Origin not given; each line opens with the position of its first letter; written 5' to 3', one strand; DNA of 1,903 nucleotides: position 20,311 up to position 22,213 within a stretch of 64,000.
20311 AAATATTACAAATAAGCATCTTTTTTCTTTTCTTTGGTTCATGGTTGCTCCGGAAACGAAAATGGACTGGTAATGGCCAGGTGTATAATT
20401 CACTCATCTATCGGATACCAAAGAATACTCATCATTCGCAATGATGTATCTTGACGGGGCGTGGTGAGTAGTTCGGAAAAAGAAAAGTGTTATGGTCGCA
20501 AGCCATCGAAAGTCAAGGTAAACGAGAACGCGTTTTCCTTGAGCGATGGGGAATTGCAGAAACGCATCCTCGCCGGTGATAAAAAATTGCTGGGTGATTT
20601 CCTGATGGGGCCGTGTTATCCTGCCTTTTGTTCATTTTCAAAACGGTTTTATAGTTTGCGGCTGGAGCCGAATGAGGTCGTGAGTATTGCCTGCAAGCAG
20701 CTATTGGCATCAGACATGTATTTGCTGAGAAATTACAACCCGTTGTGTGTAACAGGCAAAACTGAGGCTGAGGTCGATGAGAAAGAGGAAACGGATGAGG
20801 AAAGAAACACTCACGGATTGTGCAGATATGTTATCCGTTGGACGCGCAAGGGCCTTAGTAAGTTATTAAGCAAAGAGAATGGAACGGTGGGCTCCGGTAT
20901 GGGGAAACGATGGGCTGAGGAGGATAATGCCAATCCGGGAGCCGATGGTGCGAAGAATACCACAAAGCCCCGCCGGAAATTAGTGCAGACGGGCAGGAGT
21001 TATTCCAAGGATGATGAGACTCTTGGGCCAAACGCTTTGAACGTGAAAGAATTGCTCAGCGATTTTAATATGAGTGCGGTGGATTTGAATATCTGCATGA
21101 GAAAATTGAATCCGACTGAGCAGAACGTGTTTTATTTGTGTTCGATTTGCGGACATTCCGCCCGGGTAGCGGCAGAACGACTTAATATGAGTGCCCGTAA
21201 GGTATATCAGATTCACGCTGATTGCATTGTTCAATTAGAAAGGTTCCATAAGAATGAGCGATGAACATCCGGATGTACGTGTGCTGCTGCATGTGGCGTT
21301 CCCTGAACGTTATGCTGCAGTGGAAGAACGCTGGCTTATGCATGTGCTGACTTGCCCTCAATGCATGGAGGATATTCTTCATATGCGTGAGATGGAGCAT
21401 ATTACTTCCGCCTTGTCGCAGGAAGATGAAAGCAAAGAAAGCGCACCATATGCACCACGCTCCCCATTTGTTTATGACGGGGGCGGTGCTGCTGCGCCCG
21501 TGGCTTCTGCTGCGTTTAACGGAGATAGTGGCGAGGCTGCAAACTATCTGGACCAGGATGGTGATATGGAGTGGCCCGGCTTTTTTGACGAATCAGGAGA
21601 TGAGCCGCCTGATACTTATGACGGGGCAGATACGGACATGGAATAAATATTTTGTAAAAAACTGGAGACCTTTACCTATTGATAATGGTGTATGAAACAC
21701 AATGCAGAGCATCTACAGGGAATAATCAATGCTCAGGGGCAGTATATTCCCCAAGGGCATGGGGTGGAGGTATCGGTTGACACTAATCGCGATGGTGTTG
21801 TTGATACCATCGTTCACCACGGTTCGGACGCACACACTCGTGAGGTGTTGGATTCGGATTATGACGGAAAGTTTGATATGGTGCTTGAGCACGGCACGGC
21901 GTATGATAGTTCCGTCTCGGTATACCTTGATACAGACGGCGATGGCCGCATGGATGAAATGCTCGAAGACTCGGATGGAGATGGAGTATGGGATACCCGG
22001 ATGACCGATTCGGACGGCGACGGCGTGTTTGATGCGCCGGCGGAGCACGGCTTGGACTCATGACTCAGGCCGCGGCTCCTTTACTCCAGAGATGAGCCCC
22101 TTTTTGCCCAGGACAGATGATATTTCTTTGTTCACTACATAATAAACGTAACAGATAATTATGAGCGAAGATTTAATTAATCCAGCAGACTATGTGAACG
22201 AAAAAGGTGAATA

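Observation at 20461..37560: Candidate undescribed multi-component protease/NTPase conflict system with its own ECF switch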

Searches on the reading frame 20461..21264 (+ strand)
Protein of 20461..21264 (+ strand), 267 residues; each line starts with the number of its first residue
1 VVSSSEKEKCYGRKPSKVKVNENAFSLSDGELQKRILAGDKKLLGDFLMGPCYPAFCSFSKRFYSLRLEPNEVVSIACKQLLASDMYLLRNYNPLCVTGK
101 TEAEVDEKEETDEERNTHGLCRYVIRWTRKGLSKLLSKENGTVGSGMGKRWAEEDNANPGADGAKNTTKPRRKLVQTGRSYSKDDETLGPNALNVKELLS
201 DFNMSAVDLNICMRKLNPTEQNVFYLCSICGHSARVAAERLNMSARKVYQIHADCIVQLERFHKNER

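Call 3: search_protein_families(library=pfam, proteins=[window:20461-21264:+], max_evalue=0.01)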
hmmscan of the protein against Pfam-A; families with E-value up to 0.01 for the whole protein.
window:20461-21264:+ (267 aa): 2 families
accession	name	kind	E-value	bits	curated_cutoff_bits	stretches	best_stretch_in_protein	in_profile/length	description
PF08281.18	Sigma70_r4_2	-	2.8e-05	24.1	25.7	1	212-250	7-45/54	Sigma-70, region 4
PF04545.22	Sigma70_r4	-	0.00012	22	24.1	1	212-259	1-48/50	Sigma-70, region 4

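Call 5: search_protein_families(library=padloc, proteins=[window:20461-21264:+], max_evalue=0.01)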
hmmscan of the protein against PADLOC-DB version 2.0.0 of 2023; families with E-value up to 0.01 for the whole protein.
window:20461-21264:+ (267 aa): 0 families

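Call 7: search_protein_families(library=ncbifam, proteins=[window:20461-21264:+], max_evalue=0.01)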
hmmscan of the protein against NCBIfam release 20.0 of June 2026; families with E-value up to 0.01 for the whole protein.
window:20461-21264:+ (267 aa): 1 family
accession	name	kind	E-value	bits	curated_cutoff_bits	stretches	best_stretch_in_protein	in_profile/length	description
TIGR02937.1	sigma70-ECF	superfamily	2.8e-06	27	42.9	1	122-260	54-162/165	sigma-70 family RNA polymerase sigma factor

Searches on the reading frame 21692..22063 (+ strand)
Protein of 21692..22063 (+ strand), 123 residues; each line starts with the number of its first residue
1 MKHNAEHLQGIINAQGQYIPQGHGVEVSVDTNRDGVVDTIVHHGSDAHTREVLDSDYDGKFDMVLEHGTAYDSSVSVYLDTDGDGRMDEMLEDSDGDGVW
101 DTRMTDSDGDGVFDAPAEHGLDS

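Call 3: search_protein_families(library=pfam, proteins=[window:21692-22063:+], max_evalue=0.01)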
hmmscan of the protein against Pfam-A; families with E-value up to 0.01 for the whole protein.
window:21692-22063:+ (123 aa): 0 families

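Call 5: search_protein_families(library=padloc, proteins=[window:21692-22063:+], max_evalue=0.01)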
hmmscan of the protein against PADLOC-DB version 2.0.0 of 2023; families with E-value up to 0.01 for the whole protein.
window:21692-22063:+ (123 aa): 0 families

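Call 7: search_protein_families(library=ncbifam, proteins=[window:21692-22063:+], max_evalue=0.01)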
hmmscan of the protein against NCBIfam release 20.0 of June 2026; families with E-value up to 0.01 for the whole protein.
window:21692-22063:+ (123 aa): 1 family
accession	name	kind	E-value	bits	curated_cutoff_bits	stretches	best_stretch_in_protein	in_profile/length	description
NF033765.2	gliding_CglD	equivalog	0.0013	16.6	400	1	29-120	240-332/1124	adventurous gliding motility lipoprotein CglD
